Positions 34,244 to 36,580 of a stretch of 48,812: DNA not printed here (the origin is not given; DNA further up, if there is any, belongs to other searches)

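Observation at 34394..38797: Apparent operon: Tat-PhoD, DUF4097-like secreted protein, and an octaheme cytochrome c fused to HEAT/TPR repeats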

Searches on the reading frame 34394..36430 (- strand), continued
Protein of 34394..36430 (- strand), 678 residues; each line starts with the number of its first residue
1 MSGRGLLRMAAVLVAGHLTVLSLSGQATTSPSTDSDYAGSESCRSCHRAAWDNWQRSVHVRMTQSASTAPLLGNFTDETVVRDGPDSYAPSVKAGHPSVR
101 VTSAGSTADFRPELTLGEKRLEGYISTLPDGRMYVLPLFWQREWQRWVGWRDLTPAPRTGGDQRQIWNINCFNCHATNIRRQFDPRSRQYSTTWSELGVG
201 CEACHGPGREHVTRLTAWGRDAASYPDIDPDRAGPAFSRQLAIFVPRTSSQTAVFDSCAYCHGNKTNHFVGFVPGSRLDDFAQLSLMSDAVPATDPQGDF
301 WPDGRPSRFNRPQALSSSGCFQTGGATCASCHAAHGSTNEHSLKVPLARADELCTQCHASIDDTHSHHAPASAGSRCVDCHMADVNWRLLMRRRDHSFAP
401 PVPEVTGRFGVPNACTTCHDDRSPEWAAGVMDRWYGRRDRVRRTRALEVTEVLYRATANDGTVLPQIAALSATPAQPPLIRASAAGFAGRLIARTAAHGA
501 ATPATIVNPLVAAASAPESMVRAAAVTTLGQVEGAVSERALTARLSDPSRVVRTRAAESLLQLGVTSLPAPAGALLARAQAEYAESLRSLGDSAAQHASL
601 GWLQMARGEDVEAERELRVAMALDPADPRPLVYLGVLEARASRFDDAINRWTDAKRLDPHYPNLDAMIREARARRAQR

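Call 42: predict_structure(alignment_id=A3)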
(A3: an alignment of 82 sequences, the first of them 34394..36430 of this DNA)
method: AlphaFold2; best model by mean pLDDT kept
length: 678 residues; sequences in the alignment: 82
mean_pLDDT: 82.8   pTM: 0.85
mean pLDDT of the five models: 82.8, 81.7, 81.5, 80.0, 78.1
residues with pLDDT >= 90: 298; 70-90: 247; 50-70: 105; < 50: 28
segments of 3 or more residues with pLDDT < 50: 21-34, 385-393
pLDDT, mean of each block of 10 residues (from residue 1): 62 65 39 65 91 83 88 91 89 94 89 87 89 88 87 65 70 77 86 83 91 92 87 83 88 85 86 92 88 58 64 68 65 57 70 65 75 74 45 48 56 68 79 81 81 90 97 91 96 84 96 97 98 96 98 98 96 98 95 93 97 98 95 98 98 98 96 96
secondary structure, 60 per line:
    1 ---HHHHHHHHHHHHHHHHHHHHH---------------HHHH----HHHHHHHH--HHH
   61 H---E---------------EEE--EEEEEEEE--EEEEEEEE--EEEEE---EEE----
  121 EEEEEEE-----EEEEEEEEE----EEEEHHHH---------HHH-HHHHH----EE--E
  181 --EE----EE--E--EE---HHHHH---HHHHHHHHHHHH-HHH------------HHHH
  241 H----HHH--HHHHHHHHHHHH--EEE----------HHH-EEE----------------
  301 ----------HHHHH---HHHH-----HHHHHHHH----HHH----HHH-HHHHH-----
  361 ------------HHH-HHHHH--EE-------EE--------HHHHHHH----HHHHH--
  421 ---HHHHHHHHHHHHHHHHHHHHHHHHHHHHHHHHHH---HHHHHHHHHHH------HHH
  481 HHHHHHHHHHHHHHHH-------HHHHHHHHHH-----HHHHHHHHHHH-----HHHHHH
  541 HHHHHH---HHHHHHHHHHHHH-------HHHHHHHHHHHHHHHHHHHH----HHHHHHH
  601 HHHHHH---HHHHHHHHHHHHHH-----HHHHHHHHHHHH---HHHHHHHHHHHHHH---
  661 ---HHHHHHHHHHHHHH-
elements in order: H4-24 H40-43 H48-55 H58-61 E81-83 E86-93 E96-103 E106-110 E114-116 E121-127 E133-141 E146-149 H150-153 H167-171 H201-205 H209-220 H237-241 H251-262 E265-267 E282-284 H311-315 H319-322 H328-335 H351-355 H377-381 H403-409 H414-418 H424-457 H461-471 H478-496 H504-513 H519-529 H535-546 H550-562 H570-589 H594-606 H610-623 H629-640 H644-657 H664-677

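Call 45: fold_search(model_id=the predicted structure, library=pdb)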
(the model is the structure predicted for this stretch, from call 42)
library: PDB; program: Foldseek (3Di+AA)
matches with E <= 10: 1467; with E <= 0.001: 1
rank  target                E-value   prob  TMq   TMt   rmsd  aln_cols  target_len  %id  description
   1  9gzg_A                3.6e-04  1.00  0.18  0.65   4.7       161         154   22  Crystal structure of CTPR4E4 mutant (released 2025-10-15)
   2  2pl2_A                2.2e-03  1.00  0.18  0.55   8.8       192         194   20  Crystal structure of TTC0263: a thermophilic TPR protein in Thermus thermophilus HB27 (released 2008-03-04)
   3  6vl6_A                3.5e-03  1.00  0.15  0.70   4.7       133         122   22  De novo designed tetrahedral nanoparticle T33_dn2 presenting BG505 SOSIP trimers (released 2020-08-12)
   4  8ump_A                3.6e-03  1.00  0.15  0.73   4.7       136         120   22  T33-ml35 - Designed Tetrahedral Protein Cage Using Machine Learning Algorithms (released 2023-11-15)
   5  7q1f_D                4.7e-03  1.00  0.15  0.54   8.5       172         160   24  CPAP:TUBULIN:IE5 ALPHAREP COMPLEX (released 2022-04-20)
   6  7p0h_A                5.6e-03  1.00  0.18  0.28   6.9       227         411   21  Crystal structure of Helicobacter pylori ComF fused to an artificial alphaREP crystallization helper(named B2) (released 2022-04-06)
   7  6v8e_B                6.1e-03  1.00  0.15  0.73   3.0       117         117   22  Computationally designed C3-symmetric homotrimer from TPR repeat protein (released 2020-08-12)
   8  6v8e_A                6.6e-03  1.00  0.15  0.73   3.0       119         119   22  Computationally designed C3-symmetric homotrimer from TPR repeat protein (released 2020-08-12)
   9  6v8e_D                6.9e-03  1.00  0.15  0.73   3.0       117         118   22  Computationally designed C3-symmetric homotrimer from TPR repeat protein (released 2020-08-12)
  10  5hrz                  7.2e-03  1.00  0.15  0.72   4.8       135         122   20  Computationally Designed Trimer 1na0C3_3 (released 2017-04-12)
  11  3pe3_A                7.6e-03  1.00  0.18  0.17   4.0       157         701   16  Structure of human O-GlcNAc transferase and its complex with a peptide substrate (released 2011-01-19)
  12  6tka_AAA              7.9e-03  1.00  0.17  0.17   7.5       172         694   16  Crystal structure of human O-GlcNAc transferase bound to substrate 7 and a peptide from HCF-1 pro-repeat 2 (11-26) (released 2020-03-04)
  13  2vyi_B                8.3e-03  1.00  0.14  0.69   8.6       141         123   14  Crystal Structure of the TPR domain of Human SGT (released 2008-08-12)
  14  1na0_A                9.0e-03  1.00  0.15  0.72   3.0       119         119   20  Design of Stable alpha-Helical Arrays from an Idealized TPR Motif (released 2003-06-03)
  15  6vfj_B                9.8e-03  1.00  0.15  0.71   3.3       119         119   23  De novo designed icosahedral nanoparticle I53_dn5 (released 2020-08-12)
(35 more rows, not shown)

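Call 46: search_solved_structures(query=A3, max_evalue=1, show_alignments=3)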
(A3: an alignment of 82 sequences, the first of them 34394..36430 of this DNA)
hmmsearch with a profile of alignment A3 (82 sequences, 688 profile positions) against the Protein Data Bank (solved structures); distinct sequences matched with E-value up to 1: 244 (the best 60 are shown).
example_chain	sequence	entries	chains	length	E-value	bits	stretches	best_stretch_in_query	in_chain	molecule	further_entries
9sah_A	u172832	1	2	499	2.3e-52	181.5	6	514-572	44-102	E4-NB2 synthetic fusion protein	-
6ft5_A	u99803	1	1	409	2e-47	165.2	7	514-581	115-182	alphaRep A3_A3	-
9qhb_A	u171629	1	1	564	5.2e-38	134.1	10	588-684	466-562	Engineered tetratricopeptide repeat protein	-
6fsq_A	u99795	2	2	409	4.4e-37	131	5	512-571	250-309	alphaRep A3_bGFPD | A3_bGFPD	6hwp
4zv6_A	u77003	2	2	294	3.9e-36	127.9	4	514-582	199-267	AlphaRep-7 | alpha-Rep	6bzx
4xl5_C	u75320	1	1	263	8.7e-32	113.5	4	514-572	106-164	bGFP-A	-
3ltm_A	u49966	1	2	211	3e-29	105.1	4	514-583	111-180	Alpha-Rep4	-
6gwc_C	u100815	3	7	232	1.8e-25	92.6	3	514-582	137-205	iE5 ALPHAREP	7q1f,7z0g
3ltj_A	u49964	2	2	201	9.4e-25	90.3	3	514-582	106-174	AlphaRep-4 | bA3-2: binder of A3 protein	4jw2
8bu0_A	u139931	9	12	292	1.3e-24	89.8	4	608-684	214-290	Consensus tetratricopeptide repeat protein | Crystal structure of an 8-repeat consensus TPR superhelix with Zinc. | Monomer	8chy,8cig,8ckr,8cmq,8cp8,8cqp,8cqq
6i5b_A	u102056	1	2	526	2.1e-23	85.8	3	331-478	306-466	Uncharacterized protein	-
9rhz_A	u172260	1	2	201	4.1e-23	84.9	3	514-582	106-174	ALPHAREP bE5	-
7p0h_A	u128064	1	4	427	5.3e-23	84.5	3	514-572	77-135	Helicobacter pylori ComF fused to an artificial alphaREP crystallization helper (named B2)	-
6gx7_E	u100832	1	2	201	9.9e-23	83.6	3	515-572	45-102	iiiA5 ALPHAREP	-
8aw4_A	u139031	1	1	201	8.6e-22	80.5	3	514-571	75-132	ALPHAREP bB-E3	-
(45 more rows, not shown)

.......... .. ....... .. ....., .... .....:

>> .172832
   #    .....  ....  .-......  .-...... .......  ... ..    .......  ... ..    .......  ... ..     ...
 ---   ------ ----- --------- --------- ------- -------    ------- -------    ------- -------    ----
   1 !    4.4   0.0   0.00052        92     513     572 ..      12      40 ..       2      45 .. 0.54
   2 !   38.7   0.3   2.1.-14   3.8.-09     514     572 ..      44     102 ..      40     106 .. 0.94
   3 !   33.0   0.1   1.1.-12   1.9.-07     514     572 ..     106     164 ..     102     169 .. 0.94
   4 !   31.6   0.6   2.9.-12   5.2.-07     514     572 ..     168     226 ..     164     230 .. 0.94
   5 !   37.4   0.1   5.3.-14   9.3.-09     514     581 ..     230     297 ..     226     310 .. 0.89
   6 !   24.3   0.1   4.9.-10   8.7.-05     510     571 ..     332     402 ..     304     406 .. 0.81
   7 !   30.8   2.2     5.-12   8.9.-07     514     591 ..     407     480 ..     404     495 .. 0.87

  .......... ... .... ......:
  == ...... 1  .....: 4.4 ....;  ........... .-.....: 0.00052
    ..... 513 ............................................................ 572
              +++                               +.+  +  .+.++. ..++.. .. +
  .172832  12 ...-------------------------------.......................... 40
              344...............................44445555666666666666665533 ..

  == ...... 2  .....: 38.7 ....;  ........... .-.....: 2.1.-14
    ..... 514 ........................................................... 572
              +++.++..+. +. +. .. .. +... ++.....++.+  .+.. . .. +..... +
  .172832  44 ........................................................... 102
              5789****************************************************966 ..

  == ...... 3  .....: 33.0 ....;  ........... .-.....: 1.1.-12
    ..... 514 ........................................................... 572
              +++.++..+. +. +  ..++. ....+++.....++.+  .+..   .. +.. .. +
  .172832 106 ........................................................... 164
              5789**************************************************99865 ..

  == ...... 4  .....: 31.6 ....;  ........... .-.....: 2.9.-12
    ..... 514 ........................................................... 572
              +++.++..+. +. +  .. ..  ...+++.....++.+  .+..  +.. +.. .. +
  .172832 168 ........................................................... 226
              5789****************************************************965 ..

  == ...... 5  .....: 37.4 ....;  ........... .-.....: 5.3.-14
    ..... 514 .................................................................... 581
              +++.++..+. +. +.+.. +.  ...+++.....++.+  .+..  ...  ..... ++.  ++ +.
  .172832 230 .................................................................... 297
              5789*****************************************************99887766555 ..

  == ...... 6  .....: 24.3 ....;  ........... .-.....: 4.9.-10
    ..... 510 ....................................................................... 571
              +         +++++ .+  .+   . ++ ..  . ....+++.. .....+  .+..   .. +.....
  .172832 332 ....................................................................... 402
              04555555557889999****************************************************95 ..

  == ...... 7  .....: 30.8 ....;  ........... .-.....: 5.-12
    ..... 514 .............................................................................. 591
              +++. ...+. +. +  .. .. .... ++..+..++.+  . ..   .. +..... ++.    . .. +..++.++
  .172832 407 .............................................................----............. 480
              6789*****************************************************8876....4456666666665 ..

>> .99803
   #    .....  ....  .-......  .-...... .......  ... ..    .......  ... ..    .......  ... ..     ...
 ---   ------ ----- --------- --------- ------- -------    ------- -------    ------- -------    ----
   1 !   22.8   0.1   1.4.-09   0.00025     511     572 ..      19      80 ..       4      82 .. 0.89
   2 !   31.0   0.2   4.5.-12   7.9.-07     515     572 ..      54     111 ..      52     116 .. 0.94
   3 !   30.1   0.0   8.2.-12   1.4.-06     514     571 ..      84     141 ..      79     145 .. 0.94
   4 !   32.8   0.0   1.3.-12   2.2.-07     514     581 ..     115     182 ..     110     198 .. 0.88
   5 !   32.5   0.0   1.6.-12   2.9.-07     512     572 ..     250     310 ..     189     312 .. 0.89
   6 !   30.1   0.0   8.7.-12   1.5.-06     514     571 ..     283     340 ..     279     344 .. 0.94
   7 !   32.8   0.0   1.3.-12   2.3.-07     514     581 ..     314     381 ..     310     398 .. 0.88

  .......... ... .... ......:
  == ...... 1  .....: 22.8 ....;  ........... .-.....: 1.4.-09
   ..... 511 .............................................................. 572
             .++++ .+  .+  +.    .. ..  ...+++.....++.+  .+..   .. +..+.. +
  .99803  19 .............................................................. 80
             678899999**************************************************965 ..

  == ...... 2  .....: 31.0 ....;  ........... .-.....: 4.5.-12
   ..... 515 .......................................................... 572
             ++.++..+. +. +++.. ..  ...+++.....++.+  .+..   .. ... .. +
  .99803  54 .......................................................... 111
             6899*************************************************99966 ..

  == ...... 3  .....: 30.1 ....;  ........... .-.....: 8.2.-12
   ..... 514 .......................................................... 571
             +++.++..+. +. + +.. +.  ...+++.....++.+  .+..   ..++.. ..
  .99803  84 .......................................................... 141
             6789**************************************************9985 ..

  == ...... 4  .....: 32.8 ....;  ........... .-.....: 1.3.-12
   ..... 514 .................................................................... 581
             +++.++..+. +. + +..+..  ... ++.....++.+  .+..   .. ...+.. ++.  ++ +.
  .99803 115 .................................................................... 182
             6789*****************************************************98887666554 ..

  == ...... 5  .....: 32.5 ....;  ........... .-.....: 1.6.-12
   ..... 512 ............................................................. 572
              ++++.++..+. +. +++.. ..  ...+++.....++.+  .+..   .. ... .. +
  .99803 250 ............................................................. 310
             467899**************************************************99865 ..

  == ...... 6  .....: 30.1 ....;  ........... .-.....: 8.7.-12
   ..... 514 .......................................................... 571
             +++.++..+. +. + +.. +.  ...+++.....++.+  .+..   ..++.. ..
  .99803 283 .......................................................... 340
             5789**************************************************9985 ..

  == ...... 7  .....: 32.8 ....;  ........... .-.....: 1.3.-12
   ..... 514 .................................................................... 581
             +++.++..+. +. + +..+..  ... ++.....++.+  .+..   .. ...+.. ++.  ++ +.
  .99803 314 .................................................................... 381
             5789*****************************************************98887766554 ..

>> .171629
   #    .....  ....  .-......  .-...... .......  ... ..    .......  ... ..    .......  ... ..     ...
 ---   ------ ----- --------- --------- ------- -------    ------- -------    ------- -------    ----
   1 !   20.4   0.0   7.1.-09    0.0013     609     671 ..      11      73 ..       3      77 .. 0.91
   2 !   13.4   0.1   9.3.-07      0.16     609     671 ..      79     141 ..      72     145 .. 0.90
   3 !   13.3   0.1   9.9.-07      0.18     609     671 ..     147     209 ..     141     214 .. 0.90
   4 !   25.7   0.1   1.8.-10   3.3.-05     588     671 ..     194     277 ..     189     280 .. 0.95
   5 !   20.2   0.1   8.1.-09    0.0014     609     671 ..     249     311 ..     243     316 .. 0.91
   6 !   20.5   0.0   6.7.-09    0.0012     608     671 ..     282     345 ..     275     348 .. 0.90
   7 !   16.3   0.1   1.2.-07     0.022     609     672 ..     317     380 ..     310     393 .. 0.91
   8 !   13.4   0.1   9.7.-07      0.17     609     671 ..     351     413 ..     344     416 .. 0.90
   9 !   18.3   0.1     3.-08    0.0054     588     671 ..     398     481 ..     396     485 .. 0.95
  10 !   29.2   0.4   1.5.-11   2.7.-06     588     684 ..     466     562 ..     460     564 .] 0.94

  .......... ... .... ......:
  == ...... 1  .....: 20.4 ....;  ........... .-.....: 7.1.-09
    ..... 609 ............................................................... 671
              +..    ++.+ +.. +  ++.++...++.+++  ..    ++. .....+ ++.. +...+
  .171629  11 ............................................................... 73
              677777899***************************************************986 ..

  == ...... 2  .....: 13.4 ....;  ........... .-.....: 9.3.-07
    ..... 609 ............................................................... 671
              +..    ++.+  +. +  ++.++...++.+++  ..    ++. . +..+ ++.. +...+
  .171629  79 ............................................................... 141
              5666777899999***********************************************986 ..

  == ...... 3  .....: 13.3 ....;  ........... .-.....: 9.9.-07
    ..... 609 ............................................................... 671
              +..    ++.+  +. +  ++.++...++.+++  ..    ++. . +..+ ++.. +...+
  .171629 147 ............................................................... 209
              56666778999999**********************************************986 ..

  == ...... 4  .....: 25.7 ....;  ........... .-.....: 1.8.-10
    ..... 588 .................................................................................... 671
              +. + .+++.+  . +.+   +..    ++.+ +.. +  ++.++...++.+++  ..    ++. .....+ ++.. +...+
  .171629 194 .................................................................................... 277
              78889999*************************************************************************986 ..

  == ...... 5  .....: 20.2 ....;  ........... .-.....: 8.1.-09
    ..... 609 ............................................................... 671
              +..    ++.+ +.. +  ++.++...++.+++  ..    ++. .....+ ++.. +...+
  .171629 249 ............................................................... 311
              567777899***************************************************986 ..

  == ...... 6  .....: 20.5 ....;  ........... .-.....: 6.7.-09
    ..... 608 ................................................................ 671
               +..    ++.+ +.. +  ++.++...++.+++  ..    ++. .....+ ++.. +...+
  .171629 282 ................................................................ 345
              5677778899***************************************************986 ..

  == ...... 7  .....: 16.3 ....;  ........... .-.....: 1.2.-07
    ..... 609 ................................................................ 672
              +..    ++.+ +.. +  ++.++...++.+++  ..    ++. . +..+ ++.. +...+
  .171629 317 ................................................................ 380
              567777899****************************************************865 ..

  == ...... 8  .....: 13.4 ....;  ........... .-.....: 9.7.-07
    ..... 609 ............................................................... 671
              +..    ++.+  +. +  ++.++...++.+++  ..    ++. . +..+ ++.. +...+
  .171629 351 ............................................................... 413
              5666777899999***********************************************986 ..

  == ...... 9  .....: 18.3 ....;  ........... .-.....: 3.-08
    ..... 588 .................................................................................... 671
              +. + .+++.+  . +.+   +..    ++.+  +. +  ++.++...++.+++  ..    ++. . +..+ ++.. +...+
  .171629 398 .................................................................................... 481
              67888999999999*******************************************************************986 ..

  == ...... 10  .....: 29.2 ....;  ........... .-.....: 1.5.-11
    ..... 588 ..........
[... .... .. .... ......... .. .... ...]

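Call 60: find_encoding_contigs(protein=P0009, flank=10000, max_places=2)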
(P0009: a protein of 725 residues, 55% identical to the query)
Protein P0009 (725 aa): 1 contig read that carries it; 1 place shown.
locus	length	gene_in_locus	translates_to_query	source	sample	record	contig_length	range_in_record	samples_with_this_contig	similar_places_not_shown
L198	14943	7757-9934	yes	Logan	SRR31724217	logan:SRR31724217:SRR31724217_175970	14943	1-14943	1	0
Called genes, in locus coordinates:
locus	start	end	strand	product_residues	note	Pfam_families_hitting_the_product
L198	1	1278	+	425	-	?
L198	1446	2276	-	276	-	PF08021:FAD_binding_9, PF04954:SIP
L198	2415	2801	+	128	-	PF04241:DUF423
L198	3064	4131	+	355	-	PF00756:Esterase, PF12697:Abhydrolase_6 (weak)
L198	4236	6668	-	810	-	PF17660:BTRD1 (faint), PF00144:Beta-lactamase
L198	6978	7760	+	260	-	-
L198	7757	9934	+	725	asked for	PF14522:Cytochrome_C7 (faint), PF14537:Cytochrom_c3_2 (faint), PF07719:TPR_2 (faint), PF13435:Cytochrome_C554 (faint), PF09699:Paired_CXXCH_1 (weak), PF13646:HEAT_2 (faint), PF13432:TPR_16 (weak), PF14559:TPR_19 (weak), +1 more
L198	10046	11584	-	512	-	PF01663:Phosphodiest, PF00884:Sulfatase (weak)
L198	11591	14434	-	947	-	PF13620:CarboxypepD_reg, PF13715:CarbopepD_reg_2, PF17210:SdrD_B (faint)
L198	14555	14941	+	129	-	?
